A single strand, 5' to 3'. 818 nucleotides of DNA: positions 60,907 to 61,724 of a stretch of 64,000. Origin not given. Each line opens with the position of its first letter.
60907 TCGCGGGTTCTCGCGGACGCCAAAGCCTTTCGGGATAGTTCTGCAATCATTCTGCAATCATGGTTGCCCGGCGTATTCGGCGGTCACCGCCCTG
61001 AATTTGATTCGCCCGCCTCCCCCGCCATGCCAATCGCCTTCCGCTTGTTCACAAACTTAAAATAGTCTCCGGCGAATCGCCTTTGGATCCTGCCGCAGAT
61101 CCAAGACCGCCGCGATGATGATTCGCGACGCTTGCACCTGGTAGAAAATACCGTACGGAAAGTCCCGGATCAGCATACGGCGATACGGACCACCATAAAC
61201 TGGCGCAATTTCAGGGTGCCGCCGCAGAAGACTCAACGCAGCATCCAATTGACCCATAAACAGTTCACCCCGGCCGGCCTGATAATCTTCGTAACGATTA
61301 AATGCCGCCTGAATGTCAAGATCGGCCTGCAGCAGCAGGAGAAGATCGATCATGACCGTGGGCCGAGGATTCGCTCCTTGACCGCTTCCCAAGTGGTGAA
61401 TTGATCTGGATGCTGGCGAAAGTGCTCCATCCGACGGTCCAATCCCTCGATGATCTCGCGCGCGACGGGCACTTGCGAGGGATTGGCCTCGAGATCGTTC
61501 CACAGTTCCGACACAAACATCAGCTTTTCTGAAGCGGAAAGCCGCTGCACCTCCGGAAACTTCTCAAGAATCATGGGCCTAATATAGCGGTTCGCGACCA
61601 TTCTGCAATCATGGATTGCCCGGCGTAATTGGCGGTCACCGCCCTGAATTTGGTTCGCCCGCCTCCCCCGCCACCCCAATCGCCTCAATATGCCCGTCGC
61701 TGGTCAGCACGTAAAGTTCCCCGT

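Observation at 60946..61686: ParE/antitoxin cassette flanked by ~86-bp direct repeats that duplicate a gene end, an intergenic spacer and a gene start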

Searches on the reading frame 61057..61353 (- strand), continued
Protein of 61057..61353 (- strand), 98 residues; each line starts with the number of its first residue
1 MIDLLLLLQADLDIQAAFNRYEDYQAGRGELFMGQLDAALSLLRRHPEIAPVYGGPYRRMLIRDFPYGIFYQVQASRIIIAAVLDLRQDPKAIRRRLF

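Call 58: search_protein_families(library=pfam, proteins=[L051:875-2092:-, L051:1-246:+], max_evalue=0.01)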
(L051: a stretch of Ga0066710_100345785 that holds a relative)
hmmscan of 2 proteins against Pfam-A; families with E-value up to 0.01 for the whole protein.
L051:875-2092:- (405 aa): 10 families
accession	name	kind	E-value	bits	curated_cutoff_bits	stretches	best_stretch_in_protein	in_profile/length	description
PF14714.11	KH_dom-like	-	1.3e-27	96.3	27.3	1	302-380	1-79/81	KH-domain-like of EngA bacterial GTPase enzymes, C-terminal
PF01926.29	MMR_HSR1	-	2e-24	86.3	21.9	1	101-221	3-113/113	50S ribosome-binding GTPase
PF00009.33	GTP_EFTU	-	3.5e-20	72.8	26.5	2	175-293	84-183/188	Elongation factor Tu GTP binding domain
PF00350.29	Dynamin_N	-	1.5e-08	35.3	27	2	148-221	100-167/168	Dynamin family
PF02421.24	FeoB_N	-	1.2e-07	31.9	27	1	100-234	3-127/156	Ferrous iron transport protein B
PF16897.10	MMR_HSR1_Xtn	-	1.1e-05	25.7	35.2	0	21-67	56-99/106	C-terminal region of MMR_HSR1 domain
PF03193.22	RsgA_GTPase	-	5.2e-05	23.6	30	0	96-123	105-132/174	RsgA GTPase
PF02492.25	cobW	-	0.00013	22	20.7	1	150-240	85-172/180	CobW/HypB/UreG, nucleotide-binding domain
PF00025.27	Arf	-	0.0011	18.9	22.3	0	101-137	18-54/174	ADP-ribosylation factor family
PF04548.22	AIG1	-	0.0081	15.9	27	0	101-208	4-107/212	AIG1 family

L051:1-246:+ (81 aa): 0 families

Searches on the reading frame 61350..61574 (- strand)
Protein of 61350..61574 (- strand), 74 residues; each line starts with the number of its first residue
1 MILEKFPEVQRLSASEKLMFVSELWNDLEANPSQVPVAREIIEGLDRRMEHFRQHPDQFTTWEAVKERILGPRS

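Call 7: search_protein_families(library=pfam, proteins=[window:61350-61574:-], max_evalue=0.01)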
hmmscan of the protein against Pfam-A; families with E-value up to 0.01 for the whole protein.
window:61350-61574:- (74 aa): 1 family
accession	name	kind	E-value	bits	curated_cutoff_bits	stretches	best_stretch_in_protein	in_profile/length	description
PF09720.15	Unstab_antitox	-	5.1e-09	36.5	23.3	1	12-65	2-54/54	Putative addiction module component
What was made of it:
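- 61350..61574 (-): Antitoxin, 74 aa, PF09720 (Unstab_antitox). Its stop overlaps the toxin start in an ATGA. Pfam E=5e-9, 36.5 bits against a cut-off of 23.3 (call 7).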
